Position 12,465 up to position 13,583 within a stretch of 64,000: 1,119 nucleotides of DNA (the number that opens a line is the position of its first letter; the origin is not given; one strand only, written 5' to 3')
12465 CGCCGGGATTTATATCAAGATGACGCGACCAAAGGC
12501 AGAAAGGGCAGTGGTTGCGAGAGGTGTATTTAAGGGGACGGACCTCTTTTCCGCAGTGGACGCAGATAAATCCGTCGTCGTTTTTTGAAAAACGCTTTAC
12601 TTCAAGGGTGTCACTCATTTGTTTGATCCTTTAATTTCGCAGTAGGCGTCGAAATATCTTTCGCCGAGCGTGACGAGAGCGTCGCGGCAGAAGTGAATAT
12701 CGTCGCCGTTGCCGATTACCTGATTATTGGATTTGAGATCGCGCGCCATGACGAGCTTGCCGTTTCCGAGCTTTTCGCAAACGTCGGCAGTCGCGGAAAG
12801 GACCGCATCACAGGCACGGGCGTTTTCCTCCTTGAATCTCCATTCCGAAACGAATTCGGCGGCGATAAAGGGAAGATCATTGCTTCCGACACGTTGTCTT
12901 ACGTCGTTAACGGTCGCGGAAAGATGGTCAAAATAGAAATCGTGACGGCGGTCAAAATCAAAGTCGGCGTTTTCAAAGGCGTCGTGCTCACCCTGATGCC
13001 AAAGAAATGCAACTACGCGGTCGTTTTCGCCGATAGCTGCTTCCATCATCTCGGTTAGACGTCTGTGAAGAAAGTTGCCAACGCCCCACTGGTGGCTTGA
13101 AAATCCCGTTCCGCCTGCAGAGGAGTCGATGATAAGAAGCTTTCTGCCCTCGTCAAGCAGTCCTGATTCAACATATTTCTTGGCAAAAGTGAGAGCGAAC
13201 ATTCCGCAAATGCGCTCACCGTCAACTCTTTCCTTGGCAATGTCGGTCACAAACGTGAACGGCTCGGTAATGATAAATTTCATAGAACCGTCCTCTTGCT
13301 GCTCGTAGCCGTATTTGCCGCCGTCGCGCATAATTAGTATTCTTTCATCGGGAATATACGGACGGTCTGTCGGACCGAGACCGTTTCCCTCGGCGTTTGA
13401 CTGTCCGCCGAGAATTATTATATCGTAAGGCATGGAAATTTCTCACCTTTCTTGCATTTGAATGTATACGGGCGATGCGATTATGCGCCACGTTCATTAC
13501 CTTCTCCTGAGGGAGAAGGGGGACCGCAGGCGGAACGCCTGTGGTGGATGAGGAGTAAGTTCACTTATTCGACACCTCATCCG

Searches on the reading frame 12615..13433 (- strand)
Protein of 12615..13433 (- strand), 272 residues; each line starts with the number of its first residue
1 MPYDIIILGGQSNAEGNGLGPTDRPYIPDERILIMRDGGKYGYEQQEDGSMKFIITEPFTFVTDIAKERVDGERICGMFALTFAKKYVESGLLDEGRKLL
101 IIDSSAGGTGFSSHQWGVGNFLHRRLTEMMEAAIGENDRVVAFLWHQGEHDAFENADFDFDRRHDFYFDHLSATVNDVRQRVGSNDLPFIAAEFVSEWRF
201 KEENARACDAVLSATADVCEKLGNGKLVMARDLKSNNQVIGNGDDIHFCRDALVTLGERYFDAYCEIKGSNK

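Call 31: find_encoding_contigs(protein=window:12615-13433:-, flank=2500, max_places=10)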
Protein window:12615-13433:- (272 aa): 15 contigs read that carry it; 9 places shown.
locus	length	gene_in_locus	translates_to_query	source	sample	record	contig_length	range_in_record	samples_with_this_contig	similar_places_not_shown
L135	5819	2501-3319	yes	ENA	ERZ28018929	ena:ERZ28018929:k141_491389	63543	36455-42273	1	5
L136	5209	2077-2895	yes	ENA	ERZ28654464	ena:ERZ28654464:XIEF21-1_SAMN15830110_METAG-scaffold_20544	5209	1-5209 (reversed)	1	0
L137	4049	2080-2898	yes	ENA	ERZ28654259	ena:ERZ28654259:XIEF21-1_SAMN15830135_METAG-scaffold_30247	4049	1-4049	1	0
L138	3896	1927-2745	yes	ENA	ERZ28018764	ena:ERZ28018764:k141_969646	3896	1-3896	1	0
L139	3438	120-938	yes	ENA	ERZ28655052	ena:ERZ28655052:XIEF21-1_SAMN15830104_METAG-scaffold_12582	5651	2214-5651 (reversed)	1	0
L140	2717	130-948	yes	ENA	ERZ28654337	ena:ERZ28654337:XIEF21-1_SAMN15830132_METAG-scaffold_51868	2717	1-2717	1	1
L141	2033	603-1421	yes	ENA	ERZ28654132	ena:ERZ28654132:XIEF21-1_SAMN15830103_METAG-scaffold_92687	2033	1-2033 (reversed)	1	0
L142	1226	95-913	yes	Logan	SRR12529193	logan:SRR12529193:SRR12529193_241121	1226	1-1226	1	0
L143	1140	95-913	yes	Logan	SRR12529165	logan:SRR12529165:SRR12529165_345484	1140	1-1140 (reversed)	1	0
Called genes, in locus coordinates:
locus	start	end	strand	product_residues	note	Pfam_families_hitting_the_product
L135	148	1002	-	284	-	PF20511:PMI_typeI_cat (faint), PF21621:MPI_cupin_dom (weak)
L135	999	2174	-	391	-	PF01411:tRNA-synt_2c (weak), PF07973:tRNA_SAD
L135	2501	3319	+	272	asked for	PF03629:SASA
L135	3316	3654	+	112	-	PF12647:RNHCP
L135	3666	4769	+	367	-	PF01381:HTH_3 (faint), PF12844:HTH_19 (weak)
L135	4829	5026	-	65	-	PF13443:HTH_26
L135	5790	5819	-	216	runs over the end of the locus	PF00160:Pro_isomerase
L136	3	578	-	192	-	?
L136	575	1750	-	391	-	PF01411:tRNA-synt_2c (weak), PF07973:tRNA_SAD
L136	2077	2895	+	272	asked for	PF03629:SASA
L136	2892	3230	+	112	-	PF12647:RNHCP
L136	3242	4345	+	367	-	PF01381:HTH_3 (faint), PF12844:HTH_19 (weak)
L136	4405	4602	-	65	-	PF13443:HTH_26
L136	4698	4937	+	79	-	-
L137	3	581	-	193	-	?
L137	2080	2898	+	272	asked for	PF03629:SASA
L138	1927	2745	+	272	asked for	PF03629:SASA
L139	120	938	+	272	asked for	PF03629:SASA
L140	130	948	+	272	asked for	PF03629:SASA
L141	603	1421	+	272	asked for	PF03629:SASA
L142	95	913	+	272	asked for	PF03629:SASA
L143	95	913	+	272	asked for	PF03629:SASA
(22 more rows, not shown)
